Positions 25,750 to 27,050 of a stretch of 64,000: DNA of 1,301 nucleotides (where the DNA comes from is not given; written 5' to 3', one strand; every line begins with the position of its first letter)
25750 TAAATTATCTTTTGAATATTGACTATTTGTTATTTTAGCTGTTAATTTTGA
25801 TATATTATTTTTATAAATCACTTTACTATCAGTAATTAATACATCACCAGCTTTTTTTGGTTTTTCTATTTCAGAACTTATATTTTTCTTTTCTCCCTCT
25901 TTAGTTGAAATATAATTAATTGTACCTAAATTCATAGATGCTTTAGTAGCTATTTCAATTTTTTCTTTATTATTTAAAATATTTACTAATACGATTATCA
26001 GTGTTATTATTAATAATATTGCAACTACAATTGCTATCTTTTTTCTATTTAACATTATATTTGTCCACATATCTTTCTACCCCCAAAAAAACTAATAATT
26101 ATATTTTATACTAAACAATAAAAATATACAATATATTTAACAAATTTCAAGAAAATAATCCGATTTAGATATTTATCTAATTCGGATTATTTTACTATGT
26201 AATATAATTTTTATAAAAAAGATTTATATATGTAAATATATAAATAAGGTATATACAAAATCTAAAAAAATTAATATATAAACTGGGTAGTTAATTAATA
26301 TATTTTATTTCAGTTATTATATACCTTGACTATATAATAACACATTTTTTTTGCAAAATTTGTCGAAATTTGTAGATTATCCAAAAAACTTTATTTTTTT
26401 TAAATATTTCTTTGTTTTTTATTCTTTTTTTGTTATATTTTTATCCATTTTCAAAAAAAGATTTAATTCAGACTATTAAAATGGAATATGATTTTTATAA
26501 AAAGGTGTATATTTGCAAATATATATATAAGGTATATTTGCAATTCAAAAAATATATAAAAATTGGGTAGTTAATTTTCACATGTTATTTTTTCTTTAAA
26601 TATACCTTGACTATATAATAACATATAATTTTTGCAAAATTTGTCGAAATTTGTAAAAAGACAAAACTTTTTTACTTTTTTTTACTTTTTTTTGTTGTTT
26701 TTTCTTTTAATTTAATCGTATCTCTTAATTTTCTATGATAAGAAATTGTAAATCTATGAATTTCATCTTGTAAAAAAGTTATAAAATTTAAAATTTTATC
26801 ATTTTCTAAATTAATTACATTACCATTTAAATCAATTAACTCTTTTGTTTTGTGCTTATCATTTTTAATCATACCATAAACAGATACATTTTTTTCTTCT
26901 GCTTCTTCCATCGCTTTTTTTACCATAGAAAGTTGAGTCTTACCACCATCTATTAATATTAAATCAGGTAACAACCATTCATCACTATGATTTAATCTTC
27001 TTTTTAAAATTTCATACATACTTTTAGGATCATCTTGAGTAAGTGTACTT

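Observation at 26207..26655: Two tandem ~165-bp repeat units downstream of uvrC look like a duplicated small-RNA gene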

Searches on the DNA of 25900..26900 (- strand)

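Call 5: search_rna_families(source=window, start=25900, end=26900, threshold=evalue, max_evalue=10, show_alignments=3)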
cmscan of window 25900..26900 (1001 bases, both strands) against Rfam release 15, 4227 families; matches with E-value up to 10: 0.
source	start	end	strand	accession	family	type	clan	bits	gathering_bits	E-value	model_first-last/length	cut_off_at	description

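Call 48: build_rna_model(alignment_id=A4, structure=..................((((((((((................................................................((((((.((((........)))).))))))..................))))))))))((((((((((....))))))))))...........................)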
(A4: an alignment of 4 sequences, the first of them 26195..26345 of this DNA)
Model R1 built from alignment A4 (4 sequences, 201 columns); structure: as given.
model positions 148; base pairs 30; branch points 1; effective number of sequences 1.21; information 0.591 bits per position. Calibrated on 0.2 Mb of random sequence (short: E-values are rough).
structure used (alignment columns):
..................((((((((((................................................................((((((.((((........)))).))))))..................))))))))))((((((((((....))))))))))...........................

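Call 51: search_with_rna_model(model_id=R1, sources=[window, L005, L006, L007, L008, L009, L010, L011, L017, L018], max_evalue=10, make_alignment=true, show_alignments=8)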
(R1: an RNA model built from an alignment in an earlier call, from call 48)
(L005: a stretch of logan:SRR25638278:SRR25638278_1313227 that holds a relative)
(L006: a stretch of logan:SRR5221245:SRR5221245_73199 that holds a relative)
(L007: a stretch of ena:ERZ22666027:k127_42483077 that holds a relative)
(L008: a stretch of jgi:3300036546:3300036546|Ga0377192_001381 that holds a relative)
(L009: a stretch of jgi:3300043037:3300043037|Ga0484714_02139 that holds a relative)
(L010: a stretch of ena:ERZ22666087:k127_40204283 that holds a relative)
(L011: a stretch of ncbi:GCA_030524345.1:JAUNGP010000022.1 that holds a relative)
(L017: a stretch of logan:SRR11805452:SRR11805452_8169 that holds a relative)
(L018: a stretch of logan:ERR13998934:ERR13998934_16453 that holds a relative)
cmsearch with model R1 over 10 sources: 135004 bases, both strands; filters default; matches with E-value up to 10: 15.
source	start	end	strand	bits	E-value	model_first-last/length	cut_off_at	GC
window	26479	26626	-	136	2.8e-21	1-148/148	no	0.18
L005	3264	3414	+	126.5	1.3e-19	1-148/148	no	0.15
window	26195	26345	-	123.4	4.7e-19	1-148/148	no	0.14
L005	2940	3136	+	89.5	5.1e-13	1-148/148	no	0.12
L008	9972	10120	+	50.7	4.1e-06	1-148/148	no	0.15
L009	3032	3180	+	50.7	4.1e-06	1-148/148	no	0.15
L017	3747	3895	+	50.7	4.1e-06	1-148/148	no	0.15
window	26511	26653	+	39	0.0005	1-148/148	no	0.18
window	26228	26372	+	27.3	0.059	1-148/148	no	0.17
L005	3237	3381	-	26.6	0.079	1-148/148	no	0.19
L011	17139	17185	-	17.7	3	1-148/148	no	0.17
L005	3406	3465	-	17.3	3.6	26-91/148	no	0.18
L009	3288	3338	+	15.7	7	1-148/148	no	0.25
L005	3417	3464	+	15.6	7.1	37-88/148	no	0.19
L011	17680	17734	+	14.8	9.8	1-148/148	no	0.29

Alignment A5: 15 matches aligned to the model, 229 columns, each read 5' to 3' on its own strand. Consensus structure (alignment columns), stored with it:
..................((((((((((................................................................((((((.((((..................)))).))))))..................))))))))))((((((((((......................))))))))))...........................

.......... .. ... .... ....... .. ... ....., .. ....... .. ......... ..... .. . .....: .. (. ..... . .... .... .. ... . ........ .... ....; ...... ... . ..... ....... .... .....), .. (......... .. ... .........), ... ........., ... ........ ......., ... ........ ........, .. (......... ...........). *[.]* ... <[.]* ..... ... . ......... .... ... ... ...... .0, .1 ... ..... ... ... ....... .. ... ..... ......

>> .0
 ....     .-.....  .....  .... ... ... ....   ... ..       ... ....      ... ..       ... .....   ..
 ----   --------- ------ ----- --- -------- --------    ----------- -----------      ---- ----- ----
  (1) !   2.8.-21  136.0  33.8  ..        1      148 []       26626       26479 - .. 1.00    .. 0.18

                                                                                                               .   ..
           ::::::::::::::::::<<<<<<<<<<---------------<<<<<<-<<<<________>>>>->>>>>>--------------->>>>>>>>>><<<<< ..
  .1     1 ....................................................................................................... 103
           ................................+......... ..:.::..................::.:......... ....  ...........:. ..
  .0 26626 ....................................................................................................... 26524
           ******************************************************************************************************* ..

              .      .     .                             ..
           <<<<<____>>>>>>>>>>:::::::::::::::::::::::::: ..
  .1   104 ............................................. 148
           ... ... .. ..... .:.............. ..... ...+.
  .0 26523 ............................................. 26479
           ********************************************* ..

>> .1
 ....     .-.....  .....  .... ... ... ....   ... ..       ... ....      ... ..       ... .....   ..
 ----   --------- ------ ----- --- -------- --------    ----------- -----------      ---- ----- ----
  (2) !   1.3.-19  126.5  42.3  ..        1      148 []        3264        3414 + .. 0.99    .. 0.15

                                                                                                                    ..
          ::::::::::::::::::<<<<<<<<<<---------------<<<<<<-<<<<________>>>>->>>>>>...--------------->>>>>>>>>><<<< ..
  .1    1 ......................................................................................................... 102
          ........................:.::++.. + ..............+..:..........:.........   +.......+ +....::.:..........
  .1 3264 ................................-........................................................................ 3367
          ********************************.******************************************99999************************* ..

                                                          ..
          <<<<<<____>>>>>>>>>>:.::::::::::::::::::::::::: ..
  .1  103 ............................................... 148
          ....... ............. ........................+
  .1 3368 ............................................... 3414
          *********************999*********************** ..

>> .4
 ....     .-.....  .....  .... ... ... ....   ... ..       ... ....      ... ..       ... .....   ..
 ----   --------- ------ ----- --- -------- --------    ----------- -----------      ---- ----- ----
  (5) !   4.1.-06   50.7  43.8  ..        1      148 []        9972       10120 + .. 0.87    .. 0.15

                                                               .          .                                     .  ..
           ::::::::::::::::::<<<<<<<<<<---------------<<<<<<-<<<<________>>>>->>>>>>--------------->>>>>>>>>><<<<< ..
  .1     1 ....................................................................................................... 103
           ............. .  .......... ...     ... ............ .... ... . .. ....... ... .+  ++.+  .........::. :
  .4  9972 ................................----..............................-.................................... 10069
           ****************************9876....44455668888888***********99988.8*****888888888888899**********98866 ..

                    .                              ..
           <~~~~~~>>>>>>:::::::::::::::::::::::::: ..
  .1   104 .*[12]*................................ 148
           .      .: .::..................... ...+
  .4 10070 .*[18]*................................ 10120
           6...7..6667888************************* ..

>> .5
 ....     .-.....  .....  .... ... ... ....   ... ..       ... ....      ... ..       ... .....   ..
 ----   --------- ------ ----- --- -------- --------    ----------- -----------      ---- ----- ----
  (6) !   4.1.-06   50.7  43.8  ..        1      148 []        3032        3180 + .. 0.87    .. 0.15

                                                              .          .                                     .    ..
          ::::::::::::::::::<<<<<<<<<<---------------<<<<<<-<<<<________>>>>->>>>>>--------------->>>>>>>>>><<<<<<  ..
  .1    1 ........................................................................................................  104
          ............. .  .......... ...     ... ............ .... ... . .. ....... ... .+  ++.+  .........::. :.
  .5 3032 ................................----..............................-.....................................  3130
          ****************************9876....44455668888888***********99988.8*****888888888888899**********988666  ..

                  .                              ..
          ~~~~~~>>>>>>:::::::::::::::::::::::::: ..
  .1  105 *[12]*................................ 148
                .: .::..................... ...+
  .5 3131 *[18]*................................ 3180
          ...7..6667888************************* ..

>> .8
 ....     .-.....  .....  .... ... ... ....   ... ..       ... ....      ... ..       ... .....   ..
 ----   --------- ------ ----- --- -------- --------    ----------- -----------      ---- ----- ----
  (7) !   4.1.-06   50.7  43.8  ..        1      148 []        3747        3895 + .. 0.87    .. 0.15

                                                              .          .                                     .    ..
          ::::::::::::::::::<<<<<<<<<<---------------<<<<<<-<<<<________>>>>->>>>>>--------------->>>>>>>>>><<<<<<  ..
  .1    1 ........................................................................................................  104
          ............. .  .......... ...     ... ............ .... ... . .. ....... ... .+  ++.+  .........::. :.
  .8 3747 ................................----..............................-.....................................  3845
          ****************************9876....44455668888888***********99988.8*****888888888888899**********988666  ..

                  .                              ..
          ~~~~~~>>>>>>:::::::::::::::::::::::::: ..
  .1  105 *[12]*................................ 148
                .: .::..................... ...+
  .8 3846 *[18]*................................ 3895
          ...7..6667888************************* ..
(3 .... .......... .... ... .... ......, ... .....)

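Call 67: search_with_rna_model(model_id=R1, sources=[window, L005, L008], max_evalue=0.00001, make_alignment=true)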
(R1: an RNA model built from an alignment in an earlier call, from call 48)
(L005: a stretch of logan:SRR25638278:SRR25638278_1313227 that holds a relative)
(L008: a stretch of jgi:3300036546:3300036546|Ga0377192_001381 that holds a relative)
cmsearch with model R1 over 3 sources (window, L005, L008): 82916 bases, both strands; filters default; matches with E-value up to 0.00001: 5.
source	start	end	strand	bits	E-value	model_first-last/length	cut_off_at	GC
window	26479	26626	-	136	1.7e-21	1-148/148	no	0.18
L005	3264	3414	+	126.5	8.1e-20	1-148/148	no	0.15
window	26195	26345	-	123.4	2.9e-19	1-148/148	no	0.14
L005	2940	3136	+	89.5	3.1e-13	1-148/148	no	0.12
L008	9972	10120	+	50.7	2.5e-06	1-148/148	no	0.15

Alignment A6: 5 matches aligned to the model, 219 columns, each read 5' to 3' on its own strand. Consensus structure (alignment columns), stored with it:
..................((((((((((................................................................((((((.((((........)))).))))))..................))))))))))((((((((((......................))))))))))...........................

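Call 75: search_with_rna_model(model_id=R1, sources=[window, L005, L008, L019, L020], max_evalue=0.0001, make_alignment=true, show_alignments=0)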
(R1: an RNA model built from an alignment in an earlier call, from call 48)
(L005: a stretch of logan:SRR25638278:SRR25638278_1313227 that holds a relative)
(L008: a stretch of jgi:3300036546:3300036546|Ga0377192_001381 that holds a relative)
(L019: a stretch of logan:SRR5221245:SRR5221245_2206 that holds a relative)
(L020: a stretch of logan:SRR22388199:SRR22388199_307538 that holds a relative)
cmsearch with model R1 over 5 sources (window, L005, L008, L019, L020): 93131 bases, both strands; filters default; matches with E-value up to 0.0001: 8.
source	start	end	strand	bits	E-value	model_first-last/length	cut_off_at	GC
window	26479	26626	-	136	1.9e-21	1-148/148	no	0.18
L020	350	500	+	126.5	9e-20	1-148/148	no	0.16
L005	3264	3414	+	126.5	9.1e-20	1-148/148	no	0.15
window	26195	26345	-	123.4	3.2e-19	1-148/148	no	0.14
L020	28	223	+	90.5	2.3e-13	1-148/148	no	0.12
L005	2940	3136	+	89.5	3.5e-13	1-148/148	no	0.12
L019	12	154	+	88.4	5.6e-13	1-148/148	no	0.12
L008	9972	10120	+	50.7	2.9e-06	1-148/148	no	0.15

Alignment A7: 8 matches aligned to the model, 219 columns, each read 5' to 3' on its own strand. Consensus structure (alignment columns), stored with it:
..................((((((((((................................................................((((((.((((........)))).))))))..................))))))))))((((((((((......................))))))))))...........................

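Call 86: search_dna_similar(query=window:26185-26680:-, collection=plasmids, mode=distant, max_evalue=0.001, max_rows=10)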
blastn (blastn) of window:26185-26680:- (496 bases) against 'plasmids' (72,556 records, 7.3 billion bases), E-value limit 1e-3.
No match.

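Call 87: search_dna_similar(query=window:26185-26680:-, collection=phages, mode=distant, max_evalue=0.001, max_rows=10)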
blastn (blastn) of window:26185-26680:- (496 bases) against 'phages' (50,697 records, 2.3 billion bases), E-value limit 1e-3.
No match.

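Call 88: search_with_rna_model(model_id=R1, source=window, filters=off, max_evalue=1)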
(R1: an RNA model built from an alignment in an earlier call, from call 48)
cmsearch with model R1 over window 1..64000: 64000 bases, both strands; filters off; matches with E-value up to 1: 5.
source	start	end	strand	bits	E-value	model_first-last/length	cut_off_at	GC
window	26479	26626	-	135.9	1.3e-21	1-148/148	no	0.18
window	26195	26345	-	123.4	2.2e-19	1-148/148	no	0.14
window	26511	26653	+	39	0.00024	1-148/148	no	0.18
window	26228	26372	+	27.3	0.028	1-148/148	no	0.17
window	38154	38207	-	19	0.85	37-88/148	no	0.2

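Call 93: search_with_rna_model(model_id=R1, sources=[L021, L022, L023, L024], max_evalue=5, show_alignments=2)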
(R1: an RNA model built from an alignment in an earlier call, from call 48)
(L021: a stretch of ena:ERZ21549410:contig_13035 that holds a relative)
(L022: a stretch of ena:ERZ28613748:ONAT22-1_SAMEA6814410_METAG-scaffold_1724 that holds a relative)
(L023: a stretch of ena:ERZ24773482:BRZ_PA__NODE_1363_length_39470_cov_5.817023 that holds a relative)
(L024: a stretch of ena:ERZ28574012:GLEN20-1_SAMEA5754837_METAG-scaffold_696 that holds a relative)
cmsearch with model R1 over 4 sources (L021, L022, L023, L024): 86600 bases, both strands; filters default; matches with E-value up to 5: 0.
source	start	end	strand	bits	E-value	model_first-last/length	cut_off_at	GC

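Call 95: build_rna_model(alignment_id=A7)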
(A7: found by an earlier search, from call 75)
Model R2 built from alignment A7 (8 sequences, 219 columns); structure: stored with the alignment.
model positions 147; base pairs 30; branch points 1; effective number of sequences 1.37; information 0.59 bits per position. Calibrated on 0.2 Mb of random sequence (short: E-values are rough).
structure used (alignment columns):
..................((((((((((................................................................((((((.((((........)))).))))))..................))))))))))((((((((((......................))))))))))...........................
